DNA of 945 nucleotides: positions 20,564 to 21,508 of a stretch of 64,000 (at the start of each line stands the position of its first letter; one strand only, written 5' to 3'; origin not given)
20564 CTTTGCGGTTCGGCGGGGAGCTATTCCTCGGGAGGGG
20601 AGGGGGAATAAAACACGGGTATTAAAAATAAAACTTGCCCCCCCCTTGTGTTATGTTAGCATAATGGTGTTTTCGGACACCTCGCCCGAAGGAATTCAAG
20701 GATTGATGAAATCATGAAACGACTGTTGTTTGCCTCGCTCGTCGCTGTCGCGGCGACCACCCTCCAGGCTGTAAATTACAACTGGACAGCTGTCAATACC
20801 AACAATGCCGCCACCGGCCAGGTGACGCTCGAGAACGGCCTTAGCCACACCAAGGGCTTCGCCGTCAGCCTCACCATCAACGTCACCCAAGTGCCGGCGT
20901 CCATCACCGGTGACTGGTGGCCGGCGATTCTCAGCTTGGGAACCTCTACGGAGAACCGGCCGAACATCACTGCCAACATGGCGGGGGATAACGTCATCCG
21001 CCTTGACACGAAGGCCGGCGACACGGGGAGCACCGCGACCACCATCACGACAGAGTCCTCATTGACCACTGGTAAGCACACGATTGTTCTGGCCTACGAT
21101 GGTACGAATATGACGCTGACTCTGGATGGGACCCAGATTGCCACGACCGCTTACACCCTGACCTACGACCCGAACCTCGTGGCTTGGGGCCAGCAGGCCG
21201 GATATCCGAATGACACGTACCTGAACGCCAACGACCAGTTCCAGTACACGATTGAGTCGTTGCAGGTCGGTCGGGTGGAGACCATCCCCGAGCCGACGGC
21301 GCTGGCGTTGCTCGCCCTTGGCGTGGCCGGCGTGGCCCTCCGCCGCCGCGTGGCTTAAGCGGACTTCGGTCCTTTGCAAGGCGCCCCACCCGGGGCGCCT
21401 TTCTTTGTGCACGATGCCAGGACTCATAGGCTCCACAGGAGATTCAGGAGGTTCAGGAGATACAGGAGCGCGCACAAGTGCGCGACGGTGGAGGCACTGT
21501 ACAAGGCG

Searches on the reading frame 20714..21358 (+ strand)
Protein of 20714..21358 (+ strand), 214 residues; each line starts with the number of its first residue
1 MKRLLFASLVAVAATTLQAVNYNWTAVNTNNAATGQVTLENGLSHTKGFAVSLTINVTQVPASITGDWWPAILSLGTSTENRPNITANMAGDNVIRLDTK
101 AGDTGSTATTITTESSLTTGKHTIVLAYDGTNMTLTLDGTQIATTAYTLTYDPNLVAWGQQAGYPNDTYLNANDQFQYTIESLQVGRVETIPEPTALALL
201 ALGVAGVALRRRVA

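Call 8: find_encoding_contigs(protein=window:20714-21358:+, flank=3000, max_places=10)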
Protein window:20714-21358:+ (214 aa): 18 contigs read that carry it; 9 places shown.
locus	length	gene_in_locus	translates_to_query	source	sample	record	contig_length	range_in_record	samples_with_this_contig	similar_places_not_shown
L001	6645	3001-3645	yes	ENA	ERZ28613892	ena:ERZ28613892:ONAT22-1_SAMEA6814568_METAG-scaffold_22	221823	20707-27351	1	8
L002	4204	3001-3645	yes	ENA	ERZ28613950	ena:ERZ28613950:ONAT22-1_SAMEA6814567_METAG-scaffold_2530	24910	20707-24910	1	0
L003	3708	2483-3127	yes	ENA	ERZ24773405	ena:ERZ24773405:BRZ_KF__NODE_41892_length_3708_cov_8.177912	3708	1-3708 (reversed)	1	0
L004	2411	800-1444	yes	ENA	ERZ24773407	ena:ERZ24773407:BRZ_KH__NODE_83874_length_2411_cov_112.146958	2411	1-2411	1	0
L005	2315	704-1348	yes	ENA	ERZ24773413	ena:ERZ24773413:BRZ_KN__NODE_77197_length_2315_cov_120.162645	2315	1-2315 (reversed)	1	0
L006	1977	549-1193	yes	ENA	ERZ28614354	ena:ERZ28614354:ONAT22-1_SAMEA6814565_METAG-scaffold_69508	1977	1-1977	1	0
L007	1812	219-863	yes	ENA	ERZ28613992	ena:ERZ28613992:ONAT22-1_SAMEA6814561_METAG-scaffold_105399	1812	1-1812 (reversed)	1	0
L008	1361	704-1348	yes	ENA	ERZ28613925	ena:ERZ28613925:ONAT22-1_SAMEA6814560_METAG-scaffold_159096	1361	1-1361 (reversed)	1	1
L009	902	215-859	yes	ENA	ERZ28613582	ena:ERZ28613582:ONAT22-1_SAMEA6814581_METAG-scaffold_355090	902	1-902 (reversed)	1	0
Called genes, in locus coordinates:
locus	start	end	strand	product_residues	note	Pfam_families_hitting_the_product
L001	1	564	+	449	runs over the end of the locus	PF00149:Metallophos, PF12850:Metallophos_2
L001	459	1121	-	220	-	-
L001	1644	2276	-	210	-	PF06414:Zeta_toxin, PF13671:AAA_33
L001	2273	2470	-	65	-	-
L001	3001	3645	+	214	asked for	PF13385:Laminin_G_3, PF07589:PEP_exosort_dom (weak)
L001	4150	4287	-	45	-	PF00301:Rubredoxin, PF21349:RUBY_RBDX (weak)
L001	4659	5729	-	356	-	PF00005:ABC_tran, PF13304:AAA_21 (faint), PF17912:OB_MalK (weak), PF08402:TOBE_2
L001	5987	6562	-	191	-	PF00156:Pribosyltran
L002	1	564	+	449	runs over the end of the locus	PF00149:Metallophos, PF12850:Metallophos_2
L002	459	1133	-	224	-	-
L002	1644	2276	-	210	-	PF06414:Zeta_toxin, PF13671:AAA_33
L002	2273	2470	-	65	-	-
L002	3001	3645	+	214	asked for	PF13385:Laminin_G_3, PF07589:PEP_exosort_dom (weak)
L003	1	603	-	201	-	?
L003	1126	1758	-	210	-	PF06414:Zeta_toxin, PF13671:AAA_33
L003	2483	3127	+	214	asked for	PF13385:Laminin_G_3, PF07589:PEP_exosort_dom (weak)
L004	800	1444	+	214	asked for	PF13385:Laminin_G_3, PF07589:PEP_exosort_dom (weak)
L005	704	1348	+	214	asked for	PF13385:Laminin_G_3, PF07589:PEP_exosort_dom (weak)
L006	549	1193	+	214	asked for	PF13385:Laminin_G_3, PF07589:PEP_exosort_dom (weak)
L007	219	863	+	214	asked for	PF13385:Laminin_G_3, PF07589:PEP_exosort_dom (weak)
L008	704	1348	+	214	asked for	PF13385:Laminin_G_3, PF07589:PEP_exosort_dom (weak)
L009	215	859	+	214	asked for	PF13385:Laminin_G_3, PF07589:PEP_exosort_dom (weak)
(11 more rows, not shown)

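Call 11: search_protein_families(library=pfam, proteins=[window:20714-21358:+], max_evalue=0.01)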
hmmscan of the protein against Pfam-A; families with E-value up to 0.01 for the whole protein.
window:20714-21358:+ (214 aa): 2 families
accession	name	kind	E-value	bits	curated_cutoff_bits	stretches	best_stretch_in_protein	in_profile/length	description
PF13385.13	Laminin_G_3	-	8.1e-08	33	27.6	1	33-169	3-130/151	Concanavalin A-like lectin/glucanases superfamily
PF07589.16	PEP-CTERM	-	9e-07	29.2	20.7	1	190-212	1-24/24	PEP-CTERM motif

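Call 32: find_related_loci(query=A1, collection=metagenome_contigs, flank=1500)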
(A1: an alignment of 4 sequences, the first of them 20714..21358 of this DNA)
Query A1 (214 aa) in metagenome_contigs; peptide patterns used: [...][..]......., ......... (x = any residue, [..] = any of these).
600 stretches matched a pattern (row limit reached: there are more); 7 encode a relative of the query (tblastn E <= 1e-3); 7 distinct loci.
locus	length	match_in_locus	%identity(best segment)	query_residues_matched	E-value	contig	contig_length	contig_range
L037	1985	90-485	28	94-214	3e-7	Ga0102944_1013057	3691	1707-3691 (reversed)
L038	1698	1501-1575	72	190-214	6e-7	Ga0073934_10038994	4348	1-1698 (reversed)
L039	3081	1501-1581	67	186-212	7e-7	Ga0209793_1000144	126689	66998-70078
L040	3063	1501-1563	76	192-212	2e-6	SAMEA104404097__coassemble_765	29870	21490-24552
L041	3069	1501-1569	78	188-210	2e-6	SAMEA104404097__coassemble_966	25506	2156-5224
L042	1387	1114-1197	64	188-214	2e-6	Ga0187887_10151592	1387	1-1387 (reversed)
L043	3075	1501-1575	68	190-213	5e-6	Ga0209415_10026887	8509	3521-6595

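Call 34: find_homologous_proteins(query=window:20714-21358:+, max_evalue=0.00001)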
Query window:20714-21358:+ (214 aa): 237 proteins with E <= 0.00001 among 3852 candidates; the best 120 are listed.
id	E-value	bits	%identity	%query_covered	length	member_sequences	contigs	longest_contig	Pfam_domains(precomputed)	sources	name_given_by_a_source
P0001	6.7e-119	412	93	100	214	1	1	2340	PF07589.17,PF13385.14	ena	-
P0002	2.7e-118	410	93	100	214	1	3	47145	PF07589.17,PF13385.14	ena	-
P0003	4.0e-117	407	91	100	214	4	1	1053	PF07589.17,PF13385.14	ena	-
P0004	4.6e-116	403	92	100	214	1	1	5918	PF07589.17,PF13385.14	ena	-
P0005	7.5e-115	399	89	100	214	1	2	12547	PF07589.17,PF13385.14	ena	-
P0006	1.5e-114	398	88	100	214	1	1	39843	PF07589.17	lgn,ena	-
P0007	8.8e-114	396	88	100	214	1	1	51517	PF07589.17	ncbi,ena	-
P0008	1.2e-113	395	88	100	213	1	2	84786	PF07589.17,PF13385.14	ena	-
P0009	6.2e-111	386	85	100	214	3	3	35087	PF07589.17,PF13385.14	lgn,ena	-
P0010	1.0e-110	386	87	100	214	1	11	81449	PF07589.17,PF13385.14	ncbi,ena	-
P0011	1.2e-110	385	86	100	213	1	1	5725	PF07589.17,PF13385.14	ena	-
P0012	6.5e-109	380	85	100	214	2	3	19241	PF07589.17,PF13385.14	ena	-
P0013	7.6e-109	380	86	100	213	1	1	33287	PF07589.17,PF13385.14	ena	-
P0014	2.4e-108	378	84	100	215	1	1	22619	PF07589.17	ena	-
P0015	3.2e-108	378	83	100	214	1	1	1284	PF07589.17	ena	-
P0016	4.4e-107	374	84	100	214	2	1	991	PF07589.17,PF13385.14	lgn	-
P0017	1.0e-105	369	83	100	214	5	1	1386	PF07589.17,PF13385.14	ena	-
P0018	1.2e-104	366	82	100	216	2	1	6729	PF07589.17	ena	-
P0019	1.9e-104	365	82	100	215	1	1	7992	PF07589.17,PF13385.14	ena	-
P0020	3.7e-104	364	85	99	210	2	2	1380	PF07589.17,PF13385.14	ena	-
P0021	7.9e-104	363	80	100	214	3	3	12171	PF07589.17,PF13385.14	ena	-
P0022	1.5e-103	362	81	100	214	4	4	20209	PF07589.17,PF13385.14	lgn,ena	-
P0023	1.2e-102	359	80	100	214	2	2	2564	PF07589.17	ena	-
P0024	3.2e-102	358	81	100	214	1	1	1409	PF07589.17,PF13385.14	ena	-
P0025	5.9e-102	357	80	100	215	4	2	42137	PF07589.17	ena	-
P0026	1.2e-101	356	81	100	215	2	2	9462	PF07589.17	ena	-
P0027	2.0e-101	355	80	100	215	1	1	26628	PF07589.17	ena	-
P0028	4.3e-101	354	81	100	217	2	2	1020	PF07589.17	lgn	-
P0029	1.1e-99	350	79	100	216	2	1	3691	PF07589.17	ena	-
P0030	3.2e-98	345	78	100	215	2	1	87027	PF07589.17,PF13385.14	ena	-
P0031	4.9e-98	344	78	100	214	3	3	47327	PF07589.17,PF13385.14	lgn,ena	-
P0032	1.5e-97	343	77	100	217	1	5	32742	PF07589.17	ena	-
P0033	8.8e-97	340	78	100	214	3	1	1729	PF07589.17,PF13385.14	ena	-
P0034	8.0e-96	337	77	100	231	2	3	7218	PF07589.17,PF13385.14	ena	-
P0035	2.1e-94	332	76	100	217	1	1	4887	PF07589.17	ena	-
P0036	2.5e-94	332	78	100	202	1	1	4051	PF07589.17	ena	-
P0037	4.5e-94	331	76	100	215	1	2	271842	PF07589.17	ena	-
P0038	1.4e-93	330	75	100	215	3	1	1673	PF07589.17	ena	-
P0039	2.1e-93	329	75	100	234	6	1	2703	PF07589.17,PF13385.14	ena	-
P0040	1.5e-91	323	74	100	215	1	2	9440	PF07589.17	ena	-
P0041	2.1e-90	319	73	100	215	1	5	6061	PF07589.17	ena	-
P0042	4.3e-90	318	75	100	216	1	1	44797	PF07589.17,PF13385.14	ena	-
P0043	1.0e-89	317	73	100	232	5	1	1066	PF07589.17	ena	-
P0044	6.0e-86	305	80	83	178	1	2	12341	PF07589.17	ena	-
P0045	5.3e-84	298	85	82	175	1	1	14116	PF13385.14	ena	-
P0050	2.6e-68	247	67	85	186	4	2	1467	PF07589.17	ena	-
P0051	9.9e-68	245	59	91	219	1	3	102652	PF07589.17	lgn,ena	-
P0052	1.8e-67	245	59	91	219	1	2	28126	PF07589.17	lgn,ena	-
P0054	2.0e-67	244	59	91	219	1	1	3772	PF07589.17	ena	-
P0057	3.9e-67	243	59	91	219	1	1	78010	PF07589.17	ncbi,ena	-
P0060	1.6e-65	238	58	91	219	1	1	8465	PF07589.17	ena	-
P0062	2.8e-61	224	51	100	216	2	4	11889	-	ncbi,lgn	-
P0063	5.7e-58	214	55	100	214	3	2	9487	PF07589.17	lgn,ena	-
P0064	2.1e-57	212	55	99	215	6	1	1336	PF07589.17,PF13385.14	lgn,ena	-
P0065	6.1e-56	207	50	100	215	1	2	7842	PF07589.17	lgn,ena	-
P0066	1.0e-51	193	49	100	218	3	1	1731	PF07589.17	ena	-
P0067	3.4e-41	159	60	66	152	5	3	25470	PF07589.17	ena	-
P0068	7.5e-16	76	37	100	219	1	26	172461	PF07589.17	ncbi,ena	-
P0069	6.3e-15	73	32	82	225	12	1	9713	PF07589.17,PF13385.14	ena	-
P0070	3.7e-14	71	33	100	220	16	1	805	PF07589.17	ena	-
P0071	1.2e-13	69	34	100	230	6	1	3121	PF07589.17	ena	-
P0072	1.3e-12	66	34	68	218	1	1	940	PF07589.17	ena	-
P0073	1.6e-12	65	34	68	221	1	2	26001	PF07589.17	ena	-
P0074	2.5e-12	65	31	100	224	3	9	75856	PF07589.17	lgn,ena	-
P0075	2.7e-12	65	34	68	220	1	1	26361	PF07589.17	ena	-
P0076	3.0e-12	64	32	71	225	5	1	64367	PF07589.17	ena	-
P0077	4.3e-12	64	34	68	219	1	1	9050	PF07589.17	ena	-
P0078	4.5e-12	64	34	68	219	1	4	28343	PF07589.17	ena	-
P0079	5.2e-12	64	34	68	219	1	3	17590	PF07589.17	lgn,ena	-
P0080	5.8e-12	63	33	71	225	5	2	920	PF07589.17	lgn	-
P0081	6.0e-12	63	34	68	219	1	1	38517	PF07589.17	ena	-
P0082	6.6e-12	63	35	100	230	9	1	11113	PF07589.17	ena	-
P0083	6.6e-12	63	29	91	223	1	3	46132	PF07589.17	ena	-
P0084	6.9e-12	63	34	68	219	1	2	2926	PF07589.17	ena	-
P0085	1.0e-11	63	32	68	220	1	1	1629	PF07589.17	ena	-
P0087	1.4e-11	62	30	100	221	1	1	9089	PF07589.17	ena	-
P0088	1.6e-11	62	29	100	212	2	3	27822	PF07589.17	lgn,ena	-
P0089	1.8e-11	62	29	100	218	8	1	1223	PF07589.17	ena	-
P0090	2.1e-11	62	32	68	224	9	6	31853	PF07589.17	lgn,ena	-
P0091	3.2e-11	61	28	91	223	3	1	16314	PF07589.17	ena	-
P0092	3.7e-11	61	31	100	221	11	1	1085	PF07589.17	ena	-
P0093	3.8e-11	61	33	71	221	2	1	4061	PF07589.17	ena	-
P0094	4.2e-11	61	31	100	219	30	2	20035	PF07589.17,PF13385.14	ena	-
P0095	5.3e-11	60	29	100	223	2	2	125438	PF07589.17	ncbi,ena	-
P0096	6.9e-11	60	40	46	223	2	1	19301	PF07589.17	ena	-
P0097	7.0e-11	60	34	100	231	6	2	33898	PF07589.17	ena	-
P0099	1.1e-10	59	36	100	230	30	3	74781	PF07589.17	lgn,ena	-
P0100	1.2e-10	59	32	89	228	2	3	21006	PF07589.17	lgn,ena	-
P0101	1.2e-10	59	30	92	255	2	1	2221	PF07589.17,PF13385.14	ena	-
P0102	1.7e-10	59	34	68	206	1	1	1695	PF07589.17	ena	-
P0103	1.8e-10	59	30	100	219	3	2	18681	PF07589.17,PF13385.14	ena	-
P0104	2.4e-10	58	38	55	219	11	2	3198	PF07589.17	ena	-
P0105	2.7e-10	58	29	100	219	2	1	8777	PF07589.17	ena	-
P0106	2.8e-10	58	37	51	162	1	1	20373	PF07589.17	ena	-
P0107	4.2e-10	57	32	100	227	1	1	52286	PF07589.17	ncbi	ncbi:MAG: PEP-CTERM sorting domain-containing protein [Candidatus Spyradenecus sp.]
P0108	5.7e-10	57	46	46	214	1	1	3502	PF07589.17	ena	-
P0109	1.3e-9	56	29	68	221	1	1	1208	PF07589.17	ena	-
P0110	1.5e-9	56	35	67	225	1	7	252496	PF07589.17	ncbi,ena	-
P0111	1.8e-9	55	37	47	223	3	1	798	PF07589.17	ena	-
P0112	2.2e-9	55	27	100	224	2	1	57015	PF07589.17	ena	-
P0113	2.6e-9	55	34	100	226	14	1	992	PF07589.17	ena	-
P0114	2.8e-9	55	28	100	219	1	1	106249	PF07589.17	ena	-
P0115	3.0e-9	55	33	100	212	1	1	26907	PF07589.17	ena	-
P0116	3.8e-9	54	37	46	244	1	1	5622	PF07589.17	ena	-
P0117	3.9e-9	54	31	100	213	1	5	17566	PF07589.17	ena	-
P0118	4.0e-9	54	38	46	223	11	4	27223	PF07589.17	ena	-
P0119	6.6e-9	53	32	93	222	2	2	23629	PF07589.17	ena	-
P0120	7.9e-9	53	30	91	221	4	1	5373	PF07589.17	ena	-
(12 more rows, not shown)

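Call 35: find_encoding_contigs(protein=P0010, flank=1500, max_places=10)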
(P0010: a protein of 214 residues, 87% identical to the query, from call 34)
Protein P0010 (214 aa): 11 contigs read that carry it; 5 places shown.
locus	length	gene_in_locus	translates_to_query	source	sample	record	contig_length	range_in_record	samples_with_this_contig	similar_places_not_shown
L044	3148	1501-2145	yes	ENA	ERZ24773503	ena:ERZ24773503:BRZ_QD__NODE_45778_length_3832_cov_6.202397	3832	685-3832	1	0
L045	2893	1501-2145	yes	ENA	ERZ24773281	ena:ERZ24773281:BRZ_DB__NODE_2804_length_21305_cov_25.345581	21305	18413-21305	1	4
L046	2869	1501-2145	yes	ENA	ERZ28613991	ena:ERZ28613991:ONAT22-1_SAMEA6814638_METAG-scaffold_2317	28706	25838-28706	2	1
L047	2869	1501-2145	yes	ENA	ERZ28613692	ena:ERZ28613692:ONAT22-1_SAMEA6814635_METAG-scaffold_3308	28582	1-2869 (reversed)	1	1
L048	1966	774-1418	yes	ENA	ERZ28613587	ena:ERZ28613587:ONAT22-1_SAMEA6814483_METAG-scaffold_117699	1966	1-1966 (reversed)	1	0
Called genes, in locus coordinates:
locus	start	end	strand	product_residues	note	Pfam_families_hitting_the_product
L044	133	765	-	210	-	PF06414:Zeta_toxin, PF13671:AAA_33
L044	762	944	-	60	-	-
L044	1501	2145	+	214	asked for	PF13385:Laminin_G_3 (weak), PF07589:PEP_exosort_dom (weak)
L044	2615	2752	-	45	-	PF00301:Rubredoxin, PF21349:RUBY_RBDX (faint)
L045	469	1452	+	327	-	-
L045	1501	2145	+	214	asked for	PF13385:Laminin_G_3 (weak), PF07589:PEP_exosort_dom (weak)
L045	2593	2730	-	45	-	PF00301:Rubredoxin, PF21349:RUBY_RBDX (faint)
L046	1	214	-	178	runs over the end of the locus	-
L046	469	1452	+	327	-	-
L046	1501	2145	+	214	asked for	PF13385:Laminin_G_3 (weak), PF07589:PEP_exosort_dom (weak)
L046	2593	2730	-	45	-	PF00301:Rubredoxin, PF21349:RUBY_RBDX (faint)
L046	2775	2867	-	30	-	?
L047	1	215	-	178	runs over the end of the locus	-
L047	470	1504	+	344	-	-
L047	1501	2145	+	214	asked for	PF13385:Laminin_G_3 (weak), PF07589:PEP_exosort_dom (weak)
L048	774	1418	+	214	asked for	PF13385:Laminin_G_3 (weak), PF07589:PEP_exosort_dom (weak)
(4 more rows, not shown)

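Call 36: find_encoding_contigs(protein=P0068, flank=1500, max_places=10)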
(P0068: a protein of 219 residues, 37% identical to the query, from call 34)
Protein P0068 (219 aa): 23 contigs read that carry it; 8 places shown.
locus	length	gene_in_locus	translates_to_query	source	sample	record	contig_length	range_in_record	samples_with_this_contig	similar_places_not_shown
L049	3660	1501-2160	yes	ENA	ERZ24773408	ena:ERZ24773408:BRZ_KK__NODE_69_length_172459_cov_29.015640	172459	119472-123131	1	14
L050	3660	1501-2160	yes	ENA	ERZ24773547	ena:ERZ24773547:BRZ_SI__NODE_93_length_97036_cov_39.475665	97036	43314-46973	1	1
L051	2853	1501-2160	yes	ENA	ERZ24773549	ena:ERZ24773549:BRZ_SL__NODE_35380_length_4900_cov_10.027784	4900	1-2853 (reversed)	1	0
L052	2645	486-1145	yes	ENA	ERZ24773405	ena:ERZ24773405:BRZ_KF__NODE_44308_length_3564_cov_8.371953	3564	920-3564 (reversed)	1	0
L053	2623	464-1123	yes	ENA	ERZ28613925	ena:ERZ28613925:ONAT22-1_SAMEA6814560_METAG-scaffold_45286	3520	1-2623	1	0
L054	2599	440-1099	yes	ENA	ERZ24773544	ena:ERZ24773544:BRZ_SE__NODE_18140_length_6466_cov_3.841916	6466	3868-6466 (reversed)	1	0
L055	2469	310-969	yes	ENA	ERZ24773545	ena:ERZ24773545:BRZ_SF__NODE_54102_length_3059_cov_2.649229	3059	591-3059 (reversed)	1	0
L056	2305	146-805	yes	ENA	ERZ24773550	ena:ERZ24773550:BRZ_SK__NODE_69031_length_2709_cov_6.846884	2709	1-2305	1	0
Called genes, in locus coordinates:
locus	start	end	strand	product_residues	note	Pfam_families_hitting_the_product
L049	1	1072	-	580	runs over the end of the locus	PF07973:tRNA_SAD, PF00587:tRNA-synt_2b, PF03129:HGTP_anticodon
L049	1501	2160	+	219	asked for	PF07589:PEP_exosort_dom (weak)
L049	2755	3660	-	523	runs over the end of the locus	PF07607:DUF1570 (weak)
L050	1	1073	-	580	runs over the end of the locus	PF07973:tRNA_SAD, PF00587:tRNA-synt_2b, PF03129:HGTP_anticodon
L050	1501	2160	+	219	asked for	PF07589:PEP_exosort_dom (weak)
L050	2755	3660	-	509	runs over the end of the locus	PF07607:DUF1570 (weak)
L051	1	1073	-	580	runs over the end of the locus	PF07973:tRNA_SAD, PF00587:tRNA-synt_2b, PF03129:HGTP_anticodon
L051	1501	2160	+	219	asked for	PF07589:PEP_exosort_dom (weak)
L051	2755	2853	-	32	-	?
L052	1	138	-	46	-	?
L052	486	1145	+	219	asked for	PF07589:PEP_exosort_dom (weak)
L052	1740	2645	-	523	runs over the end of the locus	PF07607:DUF1570 (weak)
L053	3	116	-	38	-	?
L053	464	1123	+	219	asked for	PF07589:PEP_exosort_dom (weak)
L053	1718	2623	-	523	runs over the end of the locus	PF07607:DUF1570 (weak)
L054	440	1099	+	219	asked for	PF07589:PEP_exosort_dom (weak)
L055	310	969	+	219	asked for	PF07589:PEP_exosort_dom (weak)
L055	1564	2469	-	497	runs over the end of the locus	?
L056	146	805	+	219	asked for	PF07589:PEP_exosort_dom (weak)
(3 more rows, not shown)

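Call 41: find_encoding_contigs(protein=P0041, flank=1200, max_places=10)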
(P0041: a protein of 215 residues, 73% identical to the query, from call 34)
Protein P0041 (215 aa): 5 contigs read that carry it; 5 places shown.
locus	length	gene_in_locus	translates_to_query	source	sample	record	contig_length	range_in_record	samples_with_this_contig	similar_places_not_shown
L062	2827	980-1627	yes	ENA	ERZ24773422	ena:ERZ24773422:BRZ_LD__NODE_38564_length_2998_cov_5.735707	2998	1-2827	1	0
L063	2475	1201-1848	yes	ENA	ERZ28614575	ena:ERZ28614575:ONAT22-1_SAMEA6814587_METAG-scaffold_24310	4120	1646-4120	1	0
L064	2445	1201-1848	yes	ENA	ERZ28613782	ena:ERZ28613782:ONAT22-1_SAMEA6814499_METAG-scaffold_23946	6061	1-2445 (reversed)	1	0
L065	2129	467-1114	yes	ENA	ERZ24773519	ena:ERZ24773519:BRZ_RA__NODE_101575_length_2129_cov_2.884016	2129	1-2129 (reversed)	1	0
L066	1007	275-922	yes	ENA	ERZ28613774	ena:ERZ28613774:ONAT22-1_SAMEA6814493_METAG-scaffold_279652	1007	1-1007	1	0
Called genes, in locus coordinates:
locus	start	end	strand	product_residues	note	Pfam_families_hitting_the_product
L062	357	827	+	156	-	-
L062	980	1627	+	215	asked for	PF07589:PEP_exosort_dom (weak)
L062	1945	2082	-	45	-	PF00301:Rubredoxin, PF21349:RUBY_RBDX (faint)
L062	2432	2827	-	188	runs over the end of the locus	?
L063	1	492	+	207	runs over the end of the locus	-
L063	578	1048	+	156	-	-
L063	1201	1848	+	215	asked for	PF07589:PEP_exosort_dom (weak)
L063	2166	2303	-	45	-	PF00301:Rubredoxin, PF21349:RUBY_RBDX (faint)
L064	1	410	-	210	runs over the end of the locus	PF06414:Zeta_toxin, PF13671:AAA_33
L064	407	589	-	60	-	-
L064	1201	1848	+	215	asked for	PF07589:PEP_exosort_dom (weak)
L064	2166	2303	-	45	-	PF00301:Rubredoxin, PF21349:RUBY_RBDX (faint)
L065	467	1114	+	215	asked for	PF07589:PEP_exosort_dom (weak)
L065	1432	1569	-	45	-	PF00301:Rubredoxin, PF21349:RUBY_RBDX (faint)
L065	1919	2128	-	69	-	?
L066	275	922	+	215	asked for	PF07589:PEP_exosort_dom (weak)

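Call 45: find_encoding_contigs(protein=P0110, flank=2500, max_places=10)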
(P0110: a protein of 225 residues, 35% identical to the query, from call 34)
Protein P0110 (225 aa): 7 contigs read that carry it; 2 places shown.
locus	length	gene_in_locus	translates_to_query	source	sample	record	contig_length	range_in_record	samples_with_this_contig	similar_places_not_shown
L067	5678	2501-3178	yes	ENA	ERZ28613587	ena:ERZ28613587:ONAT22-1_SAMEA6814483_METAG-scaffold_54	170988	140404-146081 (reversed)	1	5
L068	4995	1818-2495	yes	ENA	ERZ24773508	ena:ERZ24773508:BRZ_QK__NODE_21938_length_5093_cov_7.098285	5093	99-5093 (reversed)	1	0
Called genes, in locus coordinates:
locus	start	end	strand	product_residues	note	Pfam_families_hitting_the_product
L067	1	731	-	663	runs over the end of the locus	-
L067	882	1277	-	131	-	PF00380:Ribosomal_S9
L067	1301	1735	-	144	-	PF00572:Ribosomal_L13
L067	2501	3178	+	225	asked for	PF07589:PEP_exosort_dom (weak)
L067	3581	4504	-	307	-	PF00291:PALP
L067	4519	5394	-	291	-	PF10108:DNA_pol_B_exo2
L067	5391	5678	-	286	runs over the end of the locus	-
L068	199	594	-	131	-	PF00380:Ribosomal_S9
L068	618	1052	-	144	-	PF00572:Ribosomal_L13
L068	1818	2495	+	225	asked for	PF07589:PEP_exosort_dom (weak)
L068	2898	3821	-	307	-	PF00291:PALP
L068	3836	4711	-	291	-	PF10108:DNA_pol_B_exo2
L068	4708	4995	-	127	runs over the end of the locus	?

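Call 58: find_encoding_contigs(protein=P0051, flank=1000, max_places=6)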
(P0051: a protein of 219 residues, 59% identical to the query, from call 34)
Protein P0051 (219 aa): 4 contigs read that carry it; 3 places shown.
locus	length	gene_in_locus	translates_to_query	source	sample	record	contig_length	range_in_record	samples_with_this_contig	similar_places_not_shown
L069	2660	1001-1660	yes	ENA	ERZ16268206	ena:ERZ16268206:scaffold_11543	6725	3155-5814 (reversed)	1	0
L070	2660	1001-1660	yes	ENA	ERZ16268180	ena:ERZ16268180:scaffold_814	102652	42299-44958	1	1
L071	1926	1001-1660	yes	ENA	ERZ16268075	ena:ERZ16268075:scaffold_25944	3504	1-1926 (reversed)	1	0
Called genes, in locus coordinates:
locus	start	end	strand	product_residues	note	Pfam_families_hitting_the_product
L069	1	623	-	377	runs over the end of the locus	PF13784:Fic_N, PF02661:Fic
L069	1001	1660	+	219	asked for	PF07589:PEP_exosort_dom (weak)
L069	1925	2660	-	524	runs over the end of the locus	PF09820:AAA-ATPase_like, PF08011:PDDEXK_9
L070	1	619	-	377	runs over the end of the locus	PF13784:Fic_N, PF02661:Fic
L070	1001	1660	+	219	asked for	PF07589:PEP_exosort_dom (weak)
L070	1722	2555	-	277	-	PF02826:2-Hacid_dh_C (weak), PF03446:NAD_binding_2 (weak), PF03807:F420_oxidored (weak), PF02153:PDH_N, PF20463:PDH_C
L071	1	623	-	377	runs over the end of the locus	PF13784:Fic_N, PF02661:Fic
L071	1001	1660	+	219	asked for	PF07589:PEP_exosort_dom (weak)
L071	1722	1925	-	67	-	?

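Call 59: find_encoding_contigs(protein=P0062, flank=1000, max_places=6)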
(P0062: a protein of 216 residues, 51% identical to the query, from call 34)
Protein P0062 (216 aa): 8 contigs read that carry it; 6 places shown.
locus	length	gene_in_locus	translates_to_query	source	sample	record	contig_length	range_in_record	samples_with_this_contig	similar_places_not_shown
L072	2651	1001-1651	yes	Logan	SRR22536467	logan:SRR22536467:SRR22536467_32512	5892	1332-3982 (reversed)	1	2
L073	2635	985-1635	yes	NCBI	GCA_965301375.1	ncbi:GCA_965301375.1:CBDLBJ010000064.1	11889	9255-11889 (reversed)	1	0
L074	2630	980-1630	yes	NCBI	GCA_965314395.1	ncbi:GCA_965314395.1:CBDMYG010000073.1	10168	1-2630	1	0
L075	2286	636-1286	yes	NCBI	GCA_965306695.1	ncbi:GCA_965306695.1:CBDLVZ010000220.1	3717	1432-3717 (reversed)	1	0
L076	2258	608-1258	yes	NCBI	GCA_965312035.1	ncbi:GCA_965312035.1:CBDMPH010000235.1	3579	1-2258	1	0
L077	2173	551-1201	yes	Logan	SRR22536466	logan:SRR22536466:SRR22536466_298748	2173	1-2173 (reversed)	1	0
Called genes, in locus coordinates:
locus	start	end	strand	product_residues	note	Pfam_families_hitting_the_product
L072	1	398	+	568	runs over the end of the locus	PF01368:DHH, PF02272:DHHA1, PF17768:RecJ_OB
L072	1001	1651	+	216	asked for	-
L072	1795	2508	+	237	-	PF00215:OMPdecase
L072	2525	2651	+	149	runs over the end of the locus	-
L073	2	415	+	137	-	?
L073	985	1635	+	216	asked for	-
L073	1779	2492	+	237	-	PF00215:OMPdecase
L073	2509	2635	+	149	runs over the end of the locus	-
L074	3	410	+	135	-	?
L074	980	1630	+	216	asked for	-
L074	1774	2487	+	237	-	PF00215:OMPdecase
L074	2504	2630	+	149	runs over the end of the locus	-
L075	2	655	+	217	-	?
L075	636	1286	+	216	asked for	-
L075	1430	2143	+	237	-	PF00215:OMPdecase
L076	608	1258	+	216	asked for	-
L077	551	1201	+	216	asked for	-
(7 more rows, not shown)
